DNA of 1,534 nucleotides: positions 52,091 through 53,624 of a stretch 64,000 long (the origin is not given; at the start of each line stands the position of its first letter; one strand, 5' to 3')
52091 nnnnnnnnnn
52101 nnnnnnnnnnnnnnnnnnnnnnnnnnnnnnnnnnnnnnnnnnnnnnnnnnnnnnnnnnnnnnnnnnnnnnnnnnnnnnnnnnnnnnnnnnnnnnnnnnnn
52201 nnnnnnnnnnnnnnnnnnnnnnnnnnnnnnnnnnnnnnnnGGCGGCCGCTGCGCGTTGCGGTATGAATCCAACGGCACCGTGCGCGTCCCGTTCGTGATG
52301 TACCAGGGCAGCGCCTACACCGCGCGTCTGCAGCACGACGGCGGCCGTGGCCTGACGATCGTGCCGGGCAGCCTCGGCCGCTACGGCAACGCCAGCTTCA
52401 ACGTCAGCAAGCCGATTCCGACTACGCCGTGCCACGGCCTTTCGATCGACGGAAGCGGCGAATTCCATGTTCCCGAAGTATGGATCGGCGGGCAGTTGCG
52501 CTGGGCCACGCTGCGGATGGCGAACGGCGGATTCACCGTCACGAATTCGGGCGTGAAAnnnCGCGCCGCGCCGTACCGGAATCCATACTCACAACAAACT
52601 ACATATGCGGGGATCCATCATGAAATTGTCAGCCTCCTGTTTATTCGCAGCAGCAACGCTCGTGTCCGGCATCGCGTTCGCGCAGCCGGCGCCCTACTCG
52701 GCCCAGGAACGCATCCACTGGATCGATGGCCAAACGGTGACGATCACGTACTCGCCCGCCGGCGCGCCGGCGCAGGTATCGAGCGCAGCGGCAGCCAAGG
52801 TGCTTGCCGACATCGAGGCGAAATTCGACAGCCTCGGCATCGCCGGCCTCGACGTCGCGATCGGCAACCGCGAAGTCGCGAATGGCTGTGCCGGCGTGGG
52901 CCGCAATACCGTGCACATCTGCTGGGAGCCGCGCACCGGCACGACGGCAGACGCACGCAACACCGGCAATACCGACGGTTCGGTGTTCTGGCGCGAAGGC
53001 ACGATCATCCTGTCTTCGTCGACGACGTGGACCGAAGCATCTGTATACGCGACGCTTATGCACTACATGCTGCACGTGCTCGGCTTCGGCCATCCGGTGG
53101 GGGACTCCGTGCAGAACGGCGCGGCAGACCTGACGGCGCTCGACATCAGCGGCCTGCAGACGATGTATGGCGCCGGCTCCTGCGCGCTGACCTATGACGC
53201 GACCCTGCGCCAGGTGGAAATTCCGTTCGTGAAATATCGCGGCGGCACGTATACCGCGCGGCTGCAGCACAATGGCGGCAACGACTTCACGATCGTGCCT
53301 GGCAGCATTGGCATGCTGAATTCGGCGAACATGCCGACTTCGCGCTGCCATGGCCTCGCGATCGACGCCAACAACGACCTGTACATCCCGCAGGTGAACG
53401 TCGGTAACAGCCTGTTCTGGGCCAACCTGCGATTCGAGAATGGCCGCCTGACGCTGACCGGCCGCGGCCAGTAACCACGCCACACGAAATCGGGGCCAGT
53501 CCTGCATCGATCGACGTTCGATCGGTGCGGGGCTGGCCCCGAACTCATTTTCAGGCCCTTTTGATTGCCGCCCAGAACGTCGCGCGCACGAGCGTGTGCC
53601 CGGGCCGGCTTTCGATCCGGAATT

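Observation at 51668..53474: Tandem secreted matrixin-like paralogues whose zinc motif reads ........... (catalytic Glu replaced by Tyr in both)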

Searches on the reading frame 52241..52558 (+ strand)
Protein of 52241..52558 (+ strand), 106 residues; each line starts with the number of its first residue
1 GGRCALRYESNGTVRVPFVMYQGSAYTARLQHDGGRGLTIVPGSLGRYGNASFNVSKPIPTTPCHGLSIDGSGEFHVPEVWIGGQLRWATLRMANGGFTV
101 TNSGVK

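Call 47: predict_structure(alignment_id=A2)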
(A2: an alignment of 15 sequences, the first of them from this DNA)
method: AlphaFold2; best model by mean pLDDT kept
length: 106 residues; sequences in the alignment: 15
mean_pLDDT: 80.1   pTM: 0.68
mean pLDDT of the five models: 80.1, 76.6, 75.6, 63.7, 61.7
residues with pLDDT >= 90: 8; 70-90: 79; 50-70: 17; < 50: 2
segments of 3 or more residues with pLDDT < 50: none
pLDDT, mean of each block of 10 residues (from residue 1): 71 87 86 86 81 55 77 86 82 85 87
secondary structure, 60 per line:
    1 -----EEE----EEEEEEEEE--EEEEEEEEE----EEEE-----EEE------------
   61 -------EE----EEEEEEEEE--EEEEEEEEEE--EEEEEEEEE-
elements in order: E6-8 E13-21 E24-32 E37-40 E46-48 E74-82 E85-94 E97-105

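Call 50: fold_search(model_id=the predicted structure, library=pdb)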
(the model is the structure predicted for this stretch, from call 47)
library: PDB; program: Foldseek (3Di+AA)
matches with E <= 10: 475; with E <= 0.001: 0
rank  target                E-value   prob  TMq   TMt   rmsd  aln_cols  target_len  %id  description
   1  7a54_A                3.5e-01  0.16  0.26  0.08  13.8       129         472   15  Two copies of the catalytic domain of NanA sialidase from Streptococcus pneumoniae juxtaposed in the P212121 space gro (released 2020-11-18)
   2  1vkd_A                4.6e-01  0.06  0.19  0.09  14.9       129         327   14  Crystal structure of a predicted glycosidase (tm1225) from thermotoga maritima msb8 at 2.10 A resolution (released 2004-05-25)
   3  8xl0_F                4.9e-01  0.18  0.26  0.03  13.5        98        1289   12  Citrate-induced filament of human acetyl-coenzyme A carboxylase 1 (ACC1-citrate) (released 2024-10-23)
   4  6t9a_A                4.9e-01  0.12  0.21  0.24  11.0        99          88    8  Crystal structrue of RSL W31FW76F lectin mutant in complex with L-fucose (released 2020-04-22)
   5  2v43_C                5.4e-01  0.04  0.15  0.08  14.2       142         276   12  Crystal structure of RseB: a sensor for periplasmic stress response in E. coli (released 2007-08-28)
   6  6stz_D                6.1e-01  0.11  0.20  0.24  11.1        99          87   10  Crystal structure of dimethylated RSLex - cucurbituril free form (released 2020-02-19)
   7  6mxy_B                6.4e-01  0.06  0.18  0.16  16.2       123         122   15  Structure of 53BP1 tandem Tudor domains in complex with small molecule UNC3351 (released 2019-11-27)
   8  2p4b_B                6.4e-01  0.04  0.15  0.09  13.8       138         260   11  Crystal structure of E.coli RseB (released 2007-05-22)
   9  2ism_A                6.8e-01  0.18  0.30  0.13  11.8       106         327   14  Crystal structure of the putative oxidoreductase (glucose dehydrogenase) (TTHA0570) from thermus theromophilus HB8 (released 2007-11-13)
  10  5tik_C                6.8e-01  0.06  0.19  0.10  13.7       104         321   12  Structural basis for inhibition of erythrocyte invasion by antibodies to Plasmodium falciparum protein CyRPA (released 2017-03-01)
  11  1vkd_B                6.8e-01  0.06  0.20  0.09  14.9       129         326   14  Crystal structure of a predicted glycosidase (tm1225) from thermotoga maritima msb8 at 2.10 A resolution (released 2004-05-25)
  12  2p4b_C                6.8e-01  0.04  0.16  0.09  15.9       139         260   12  Crystal structure of E.coli RseB (released 2007-05-22)
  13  3m4w_C                6.8e-01  0.03  0.14  0.08  14.3       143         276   12  Structural basis for the negative regulation of bacterial stress response by RseB (released 2010-05-05)
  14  6zuk_A                7.1e-01  0.12  0.24  0.27  11.2       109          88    7  Crystal structure of dimethylated RSL-N23H/G68H (RSL-B6) in complex with cucurbit[7]uril and zinc (released 2020-11-25)
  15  6t9a_C                7.1e-01  0.09  0.20  0.23  11.2        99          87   10  Crystal structrue of RSL W31FW76F lectin mutant in complex with L-fucose (released 2020-04-22)
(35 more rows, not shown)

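Call 73: fold_search(model_id=the predicted structure, library=viral)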
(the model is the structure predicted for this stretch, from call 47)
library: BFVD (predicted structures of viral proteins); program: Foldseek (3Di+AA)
matches with E <= 10: 536; with E <= 0.001: 0
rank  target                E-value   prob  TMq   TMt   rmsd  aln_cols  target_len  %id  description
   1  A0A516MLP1            1.1e-01  0.35  0.27  0.06  14.3       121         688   17  (no name in the UniProt tables at hand)
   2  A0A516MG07            1.5e-01  0.51  0.30  0.06  14.0       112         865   11  (no name in the UniProt tables at hand)
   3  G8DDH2                2.7e-01  0.23  0.28  0.07  14.0       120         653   12  (no name in the UniProt tables at hand)
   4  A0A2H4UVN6            3.2e-01  0.10  0.17  0.11  13.5        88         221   12  Uncharacterized protein [Bodo saltans virus]
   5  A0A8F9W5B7            3.4e-01  0.21  0.28  0.27  14.0       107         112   11  ORF5 [Cyclopterus lumpus toti-like virus]
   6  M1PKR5                3.4e-01  0.11  0.18  0.06  13.5       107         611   10  (no name in the UniProt tables at hand)
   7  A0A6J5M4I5            3.8e-01  0.47  0.33  0.06  13.9       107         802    9  Uncharacterized protein [uncultured Caudovirales phage]
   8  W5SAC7                4.5e-01  0.13  0.21  0.25  13.2       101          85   12  Uncharacterized protein [Pithovirus sibericum]
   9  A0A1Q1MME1            5.0e-01  0.12  0.24  0.08  10.3       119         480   17  Neuraminidase [Steelhead trout orthomyxovirus-1]
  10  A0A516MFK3            5.3e-01  0.21  0.30  0.09  13.3       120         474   13  (no name in the UniProt tables at hand)
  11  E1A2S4                5.3e-01  0.09  0.24  0.14  18.6       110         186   10  Uncharacterized protein [Aeromonas phage phiAS5]
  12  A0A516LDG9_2          5.3e-01  0.06  0.17  0.03  19.3       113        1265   16  (no name in the UniProt tables at hand)
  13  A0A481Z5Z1            5.6e-01  0.15  0.29  0.18  13.4       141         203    8  Uncharacterized protein [Pithovirus LCPAC103]
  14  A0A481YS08            5.6e-01  0.08  0.20  0.07  17.3       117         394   13  SprT-like family protein [Marseillevirus LCMAC101]
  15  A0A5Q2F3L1            5.6e-01  0.07  0.21  0.04  12.2       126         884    9  Bacteriophage T7 tail fibre protein-like N-terminal domain-containing protein [Pectobacterium phage MA13]
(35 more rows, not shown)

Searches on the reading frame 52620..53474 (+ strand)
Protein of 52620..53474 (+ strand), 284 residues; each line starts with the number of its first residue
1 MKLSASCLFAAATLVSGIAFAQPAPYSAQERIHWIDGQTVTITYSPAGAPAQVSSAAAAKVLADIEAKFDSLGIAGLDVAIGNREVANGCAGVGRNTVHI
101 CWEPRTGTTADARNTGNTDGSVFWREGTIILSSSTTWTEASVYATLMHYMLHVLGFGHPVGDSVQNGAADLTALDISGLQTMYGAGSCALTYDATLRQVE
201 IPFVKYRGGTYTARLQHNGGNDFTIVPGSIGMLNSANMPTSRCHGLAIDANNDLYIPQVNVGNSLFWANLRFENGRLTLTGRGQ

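Call 4: search_protein_families(library=pfam, proteins=[window:52620-53474:+], max_evalue=10)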
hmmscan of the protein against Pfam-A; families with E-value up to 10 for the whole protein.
window:52620-53474:+ (284 aa): 0 families

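Call 5: search_protein_families(library=ncbifam, proteins=[window:52620-53474:+], max_evalue=10)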
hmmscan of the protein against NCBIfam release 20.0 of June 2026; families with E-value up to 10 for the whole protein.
window:52620-53474:+ (284 aa): 1 family
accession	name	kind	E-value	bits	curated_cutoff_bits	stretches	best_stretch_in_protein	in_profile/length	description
NF040942.2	hypo_ExtJ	equivalog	0.084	13.3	52.5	1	8-53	7-50/77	selenite/tellurite reduction operon protein ExtJ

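Call 54: find_homologous_proteins(query=window:52620-53474:+, max_evalue=0.001)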
Query window:52620-53474:+ (284 aa): 11 proteins with E <= 0.001 among 3224 candidates.
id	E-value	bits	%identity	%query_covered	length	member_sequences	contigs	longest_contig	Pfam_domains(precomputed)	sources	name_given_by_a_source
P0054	1.1e-187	640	100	100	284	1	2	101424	-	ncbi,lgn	ncbi:MAG TPA: hypothetical protein VGE69_04510 [Pseudomonadales bacterium]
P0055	3.6e-161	553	86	100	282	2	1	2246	-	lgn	-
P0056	9.5e-152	522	82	100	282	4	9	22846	-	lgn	-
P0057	3.0e-151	521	79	100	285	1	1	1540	-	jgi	-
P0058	2.0e-148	512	78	100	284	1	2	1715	-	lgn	-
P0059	9.5e-143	493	77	100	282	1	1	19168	-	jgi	jgi:hypothetical protein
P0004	2.3e-79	285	49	99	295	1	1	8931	-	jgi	jgi:hypothetical protein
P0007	7.5e-78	280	48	90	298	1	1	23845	-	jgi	jgi:hypothetical protein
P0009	3.8e-76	274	46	100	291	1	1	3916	-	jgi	jgi:hypothetical protein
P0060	2.0e-73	265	45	100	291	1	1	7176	-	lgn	-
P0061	3.5e-68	248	44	99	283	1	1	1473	-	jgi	jgi:hypothetical protein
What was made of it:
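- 52620..53474 (+): Gene B: 284-aa secreted matrixin-like pseudopeptidase (clade B, HY type). 100% identical to P0054, named by NCBI 'MAG TPA: hypothetical protein VGE69_04510 [Pseudomonadales bacterium]' (call 54).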

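Call 56: find_encoding_contigs(protein=P0056, flank=10000, max_places=3)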
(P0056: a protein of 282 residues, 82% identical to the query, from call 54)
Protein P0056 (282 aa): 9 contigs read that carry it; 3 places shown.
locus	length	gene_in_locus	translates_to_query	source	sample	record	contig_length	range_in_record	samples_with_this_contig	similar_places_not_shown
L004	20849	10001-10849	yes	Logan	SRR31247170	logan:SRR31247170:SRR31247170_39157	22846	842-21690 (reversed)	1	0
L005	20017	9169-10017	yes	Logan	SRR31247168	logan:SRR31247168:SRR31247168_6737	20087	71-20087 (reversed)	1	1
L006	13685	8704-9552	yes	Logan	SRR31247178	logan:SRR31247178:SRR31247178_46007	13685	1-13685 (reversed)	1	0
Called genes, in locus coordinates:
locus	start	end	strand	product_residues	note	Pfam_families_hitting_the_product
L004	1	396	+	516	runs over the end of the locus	?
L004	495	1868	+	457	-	PF13579:Glyco_trans_4_4 (weak), PF13439:Glyco_transf_4, PF13692:Glyco_trans_1_4, PF00534:Glycos_transf_1, PF13524:Glyco_trans_1_2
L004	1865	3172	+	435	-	PF03721:UDPG_MGDP_dh_N, PF00984:UDPG_MGDP_dh, PF03720:UDPG_MGDP_dh_C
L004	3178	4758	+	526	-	PF13229:Beta_helix (faint)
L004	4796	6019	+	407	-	PF00535:Glycos_transf_2, PF13641:Glyco_tranf_2_3, PF13632:Glyco_trans_2_3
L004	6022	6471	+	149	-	PF01050:MannoseP_isomer, PF07883:Cupin_2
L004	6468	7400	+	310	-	PF01073:3Beta_HSD, PF01370:Epimerase, PF02719:Polysacc_synt_2, PF04321:RmlD_sub_bind, PF05368:NmrA, PF07993:NAD_binding_4, PF13460:NAD_binding_10, PF16363:GDP_Man_Dehyd, +1 more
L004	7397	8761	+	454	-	PF00534:Glycos_transf_1, PF13692:Glyco_trans_1_4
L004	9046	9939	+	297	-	-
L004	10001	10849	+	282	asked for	-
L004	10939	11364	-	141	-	PF13581:HATPase_c_2, PF02518:HATPase_c (weak)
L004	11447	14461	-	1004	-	-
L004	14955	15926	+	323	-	PF14361:RsbRD_N, PF01740:STAS, PF13466:STAS_2 (weak)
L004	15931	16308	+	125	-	PF01740:STAS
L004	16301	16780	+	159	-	PF13581:HATPase_c_2, PF02518:HATPase_c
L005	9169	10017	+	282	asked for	-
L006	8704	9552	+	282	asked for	-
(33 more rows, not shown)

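Call 58: find_encoding_contigs(protein=P0060, flank=10000, max_places=2)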
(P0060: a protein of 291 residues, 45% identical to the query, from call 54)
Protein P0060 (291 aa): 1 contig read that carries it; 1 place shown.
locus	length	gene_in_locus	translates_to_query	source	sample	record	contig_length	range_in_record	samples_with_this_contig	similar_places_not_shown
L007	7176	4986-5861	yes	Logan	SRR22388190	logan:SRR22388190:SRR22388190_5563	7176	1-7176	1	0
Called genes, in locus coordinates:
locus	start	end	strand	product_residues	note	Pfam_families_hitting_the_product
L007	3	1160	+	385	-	?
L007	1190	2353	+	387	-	PF00535:Glycos_transf_2, PF13641:Glyco_tranf_2_3, PF13632:Glyco_trans_2_3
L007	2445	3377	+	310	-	PF01073:3Beta_HSD, PF01370:Epimerase, PF02719:Polysacc_synt_2, PF04321:RmlD_sub_bind, PF05368:NmrA, PF13460:NAD_binding_10, PF16363:GDP_Man_Dehyd, PF07993:NAD_binding_4, +1 more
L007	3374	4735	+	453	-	PF00534:Glycos_transf_1, PF13692:Glyco_trans_1_4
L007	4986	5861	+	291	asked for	-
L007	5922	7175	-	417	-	?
